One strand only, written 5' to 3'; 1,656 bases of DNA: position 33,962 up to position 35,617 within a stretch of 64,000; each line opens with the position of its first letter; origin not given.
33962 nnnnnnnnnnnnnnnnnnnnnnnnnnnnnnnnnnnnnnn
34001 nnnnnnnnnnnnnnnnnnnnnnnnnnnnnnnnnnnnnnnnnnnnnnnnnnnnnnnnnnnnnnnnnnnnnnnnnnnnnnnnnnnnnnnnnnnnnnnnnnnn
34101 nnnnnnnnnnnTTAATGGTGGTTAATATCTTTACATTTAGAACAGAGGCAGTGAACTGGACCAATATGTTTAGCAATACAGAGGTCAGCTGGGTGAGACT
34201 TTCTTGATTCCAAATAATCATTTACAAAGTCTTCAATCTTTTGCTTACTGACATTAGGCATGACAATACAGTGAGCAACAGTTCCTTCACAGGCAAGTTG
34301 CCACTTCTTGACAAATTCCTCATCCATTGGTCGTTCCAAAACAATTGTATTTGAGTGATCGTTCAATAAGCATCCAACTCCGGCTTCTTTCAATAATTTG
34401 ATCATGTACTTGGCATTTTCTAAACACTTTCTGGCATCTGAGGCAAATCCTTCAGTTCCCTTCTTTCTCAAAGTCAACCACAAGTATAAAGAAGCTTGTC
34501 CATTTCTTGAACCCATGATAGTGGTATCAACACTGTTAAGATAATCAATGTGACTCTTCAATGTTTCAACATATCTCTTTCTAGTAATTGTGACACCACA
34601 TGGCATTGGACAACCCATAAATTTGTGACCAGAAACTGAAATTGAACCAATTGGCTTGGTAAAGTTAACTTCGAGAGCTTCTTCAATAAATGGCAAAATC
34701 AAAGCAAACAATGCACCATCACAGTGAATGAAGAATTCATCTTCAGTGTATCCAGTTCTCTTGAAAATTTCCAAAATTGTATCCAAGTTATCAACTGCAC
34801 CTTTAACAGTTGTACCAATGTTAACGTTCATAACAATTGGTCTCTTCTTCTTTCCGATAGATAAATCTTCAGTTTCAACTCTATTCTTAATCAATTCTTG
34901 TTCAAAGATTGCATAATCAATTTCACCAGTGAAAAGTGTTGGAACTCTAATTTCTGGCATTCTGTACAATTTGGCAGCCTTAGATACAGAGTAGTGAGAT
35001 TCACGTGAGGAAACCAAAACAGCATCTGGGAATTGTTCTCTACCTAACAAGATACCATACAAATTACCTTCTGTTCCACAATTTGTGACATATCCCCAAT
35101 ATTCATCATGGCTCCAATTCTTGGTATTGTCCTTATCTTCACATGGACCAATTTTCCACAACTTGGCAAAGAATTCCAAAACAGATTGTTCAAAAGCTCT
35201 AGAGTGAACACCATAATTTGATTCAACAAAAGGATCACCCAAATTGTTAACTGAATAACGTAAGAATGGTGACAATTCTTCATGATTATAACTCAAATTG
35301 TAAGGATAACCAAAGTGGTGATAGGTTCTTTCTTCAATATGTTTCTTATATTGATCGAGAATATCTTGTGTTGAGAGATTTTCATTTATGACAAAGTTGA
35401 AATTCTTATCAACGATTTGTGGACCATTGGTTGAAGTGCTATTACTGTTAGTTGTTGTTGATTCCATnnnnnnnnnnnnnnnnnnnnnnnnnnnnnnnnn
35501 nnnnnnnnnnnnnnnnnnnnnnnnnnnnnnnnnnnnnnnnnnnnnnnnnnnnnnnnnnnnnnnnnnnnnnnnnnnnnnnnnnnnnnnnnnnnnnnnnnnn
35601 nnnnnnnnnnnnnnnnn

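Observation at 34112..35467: Plant/bacterial-type serine (or histidine) decarboxylase in a protist-like nuclear genome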

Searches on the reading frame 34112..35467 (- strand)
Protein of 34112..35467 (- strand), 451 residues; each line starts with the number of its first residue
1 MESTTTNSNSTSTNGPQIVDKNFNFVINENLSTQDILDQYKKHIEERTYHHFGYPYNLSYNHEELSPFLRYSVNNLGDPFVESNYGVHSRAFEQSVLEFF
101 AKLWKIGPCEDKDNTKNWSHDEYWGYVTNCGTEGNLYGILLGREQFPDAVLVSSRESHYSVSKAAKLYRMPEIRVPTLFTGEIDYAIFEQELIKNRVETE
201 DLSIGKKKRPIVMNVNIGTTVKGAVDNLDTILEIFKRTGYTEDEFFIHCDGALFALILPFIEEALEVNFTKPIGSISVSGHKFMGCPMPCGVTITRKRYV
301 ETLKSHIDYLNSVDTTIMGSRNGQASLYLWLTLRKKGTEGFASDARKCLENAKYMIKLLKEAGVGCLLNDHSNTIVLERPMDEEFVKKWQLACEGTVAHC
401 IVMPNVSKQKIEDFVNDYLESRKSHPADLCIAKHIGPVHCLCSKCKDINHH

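Call 3: search_protein_families(library=pfam, proteins=[window:34112-35467:-], max_evalue=0.01)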
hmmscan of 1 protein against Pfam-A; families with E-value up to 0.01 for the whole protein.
window:34112-35467:- (451 aa): 1 family
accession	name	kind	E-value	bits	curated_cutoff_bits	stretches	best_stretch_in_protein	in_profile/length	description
PF00282.25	Pyridoxal_deC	-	1.4e-21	77.1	27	1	150-363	147-357/375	Pyridoxal-dependent decarboxylase conserved domain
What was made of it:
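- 34112..35467 (-): Complete single-exon coding sequence (451 aa plus stop) of a plant-type L-serine decarboxylase, a group II PLP decarboxylase. PF00282 (call 3).
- Checked: It hits Pfam PF00282 at 1.4e-21 (call 3).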

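Call 4: search_protein_families(library=ncbifam, proteins=[window:34112-35467:-], max_evalue=0.01)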
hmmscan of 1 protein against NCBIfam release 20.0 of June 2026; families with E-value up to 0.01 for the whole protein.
window:34112-35467:- (451 aa): 5 families
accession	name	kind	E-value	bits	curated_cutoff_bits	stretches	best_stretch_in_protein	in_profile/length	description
NF002748.0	PRK02769.1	equivalog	5.9e-128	426.8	305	1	33-424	7-374/382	histidine decarboxylase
TIGR03812.1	tyr_de_CO2_Arch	equivalog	1.4e-31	109.7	299.4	1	71-417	43-371/375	tyrosine decarboxylase MfnA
TIGR01788.1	Glu-decarb-GAD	equivalog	1.7e-14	53.4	380.4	1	211-378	188-361/431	glutamate decarboxylase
TIGR03799.1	NOD_PanD_pyr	equivalog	2.7e-10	39.3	606.1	1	149-362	211-419/522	pyridoxal-dependent aspartate 1-decarboxylase PanP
NF052646.1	DABADecarRhbB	equivalog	2.2e-09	36.5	900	1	129-360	162-398/491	L-2,4-diaminobutyrate decarboxylase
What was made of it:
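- On Bacterial PLP-dependent histidine decarboxylase (NF002748): 426.8 bits against a cut-off of 305 (call 4).
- NCBIfam's 'histidine decarboxylase' equivalog is passed (427 bits, cut-off 305; call 4). NF002748 'histidine decarboxylase' equivalog scores 426.8 bits against a cut-off of 305 (call 4).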

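Call 5: search_solved_structures(query=window:34112-35467:-, max_evalue=0.001, show_alignments=2)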
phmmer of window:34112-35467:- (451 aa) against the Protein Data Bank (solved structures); distinct sequences matched with E-value up to 0.001: 29.
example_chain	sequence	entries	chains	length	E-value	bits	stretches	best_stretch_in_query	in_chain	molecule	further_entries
8jg7_A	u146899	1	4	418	1.8e-145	488.4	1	24-444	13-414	Serine decarboxylase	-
8jij_A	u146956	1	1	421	1.6e-137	462.2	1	35-444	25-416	Serine decarboxylase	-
8jik_A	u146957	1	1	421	1.6e-137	462.2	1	35-444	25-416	Serine decarboxylase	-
7erv_A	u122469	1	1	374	1.1e-76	261.7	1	31-420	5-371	Histidine decarboxylase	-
7eru_A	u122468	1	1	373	8.3e-76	258.8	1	31-419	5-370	Histidine decarboxylase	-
7cig_A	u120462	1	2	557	3.7e-33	118.2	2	273-396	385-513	L-methionine decarboxylase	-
7cif_A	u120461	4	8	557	3.8e-33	118.2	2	273-396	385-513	L-methionine decarboxylase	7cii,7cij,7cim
3f9t_A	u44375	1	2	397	9.6e-18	67.4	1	155-416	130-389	L-tyrosine decarboxylase MfnA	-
6m4y_A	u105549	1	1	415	1e-17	67.3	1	155-416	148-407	L-tyrosine/L-aspartate decarboxylase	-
6jy1_A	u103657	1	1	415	1.1e-17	67.2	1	155-416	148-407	L-tyrosine/L-aspartate decarboxylase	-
6ldr_A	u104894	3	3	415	7.2e-17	64.5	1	155-416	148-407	L-tyrosine/L-aspartate decarboxylase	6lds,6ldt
3vp6_A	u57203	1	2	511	2.6e-10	42.9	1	142-360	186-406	Glutamate decarboxylase 1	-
2okk_A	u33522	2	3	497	2.9e-10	42.8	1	146-361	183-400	Glutamate decarboxylase 2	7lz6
2okj_A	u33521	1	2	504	2.1e-09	39.9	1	142-360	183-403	Glutamate decarboxylase 1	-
7xin_A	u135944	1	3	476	7.1e-09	38.2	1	145-359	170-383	DOPA decarboxylase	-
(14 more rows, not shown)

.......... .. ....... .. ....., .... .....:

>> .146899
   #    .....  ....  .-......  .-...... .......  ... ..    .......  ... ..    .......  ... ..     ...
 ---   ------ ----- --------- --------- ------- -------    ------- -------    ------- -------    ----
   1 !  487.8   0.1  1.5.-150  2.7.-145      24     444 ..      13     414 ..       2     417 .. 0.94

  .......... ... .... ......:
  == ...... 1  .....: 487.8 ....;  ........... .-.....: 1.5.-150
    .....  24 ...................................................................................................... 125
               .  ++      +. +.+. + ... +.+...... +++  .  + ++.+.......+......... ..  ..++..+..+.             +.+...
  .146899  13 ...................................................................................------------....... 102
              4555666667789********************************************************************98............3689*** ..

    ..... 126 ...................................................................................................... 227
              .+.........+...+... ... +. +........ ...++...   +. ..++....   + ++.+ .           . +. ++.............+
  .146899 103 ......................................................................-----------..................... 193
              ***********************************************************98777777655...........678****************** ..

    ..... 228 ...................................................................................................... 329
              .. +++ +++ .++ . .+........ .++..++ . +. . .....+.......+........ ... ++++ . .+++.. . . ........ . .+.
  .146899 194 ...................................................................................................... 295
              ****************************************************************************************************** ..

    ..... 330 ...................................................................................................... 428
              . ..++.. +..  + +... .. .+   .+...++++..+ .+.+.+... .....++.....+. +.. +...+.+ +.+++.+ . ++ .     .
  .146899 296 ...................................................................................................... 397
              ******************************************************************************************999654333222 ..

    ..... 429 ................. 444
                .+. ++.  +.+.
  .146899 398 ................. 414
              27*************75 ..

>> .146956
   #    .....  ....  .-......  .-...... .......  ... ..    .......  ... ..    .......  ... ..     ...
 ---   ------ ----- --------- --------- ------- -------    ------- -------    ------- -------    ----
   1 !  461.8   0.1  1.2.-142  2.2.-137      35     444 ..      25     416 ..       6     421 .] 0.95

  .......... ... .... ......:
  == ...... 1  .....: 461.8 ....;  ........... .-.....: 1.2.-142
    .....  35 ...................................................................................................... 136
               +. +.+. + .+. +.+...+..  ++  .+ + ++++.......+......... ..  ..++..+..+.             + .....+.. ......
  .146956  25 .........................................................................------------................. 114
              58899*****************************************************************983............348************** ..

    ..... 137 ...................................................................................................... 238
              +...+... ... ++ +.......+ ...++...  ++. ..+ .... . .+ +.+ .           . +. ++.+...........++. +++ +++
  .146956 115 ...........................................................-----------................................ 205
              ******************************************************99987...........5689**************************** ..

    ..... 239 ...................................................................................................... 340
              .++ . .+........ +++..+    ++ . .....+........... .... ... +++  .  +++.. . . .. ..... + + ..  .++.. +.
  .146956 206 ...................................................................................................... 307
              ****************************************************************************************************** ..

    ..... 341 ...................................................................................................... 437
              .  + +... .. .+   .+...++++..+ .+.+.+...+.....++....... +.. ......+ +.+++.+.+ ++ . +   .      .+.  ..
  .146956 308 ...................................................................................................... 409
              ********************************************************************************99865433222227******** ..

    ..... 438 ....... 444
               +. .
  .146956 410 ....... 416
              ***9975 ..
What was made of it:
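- On Plant-type (eukaryotic) serine decarboxylase, SDC: 8jg7 at E 1.8e-145 over aa 24-444 (call 5).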
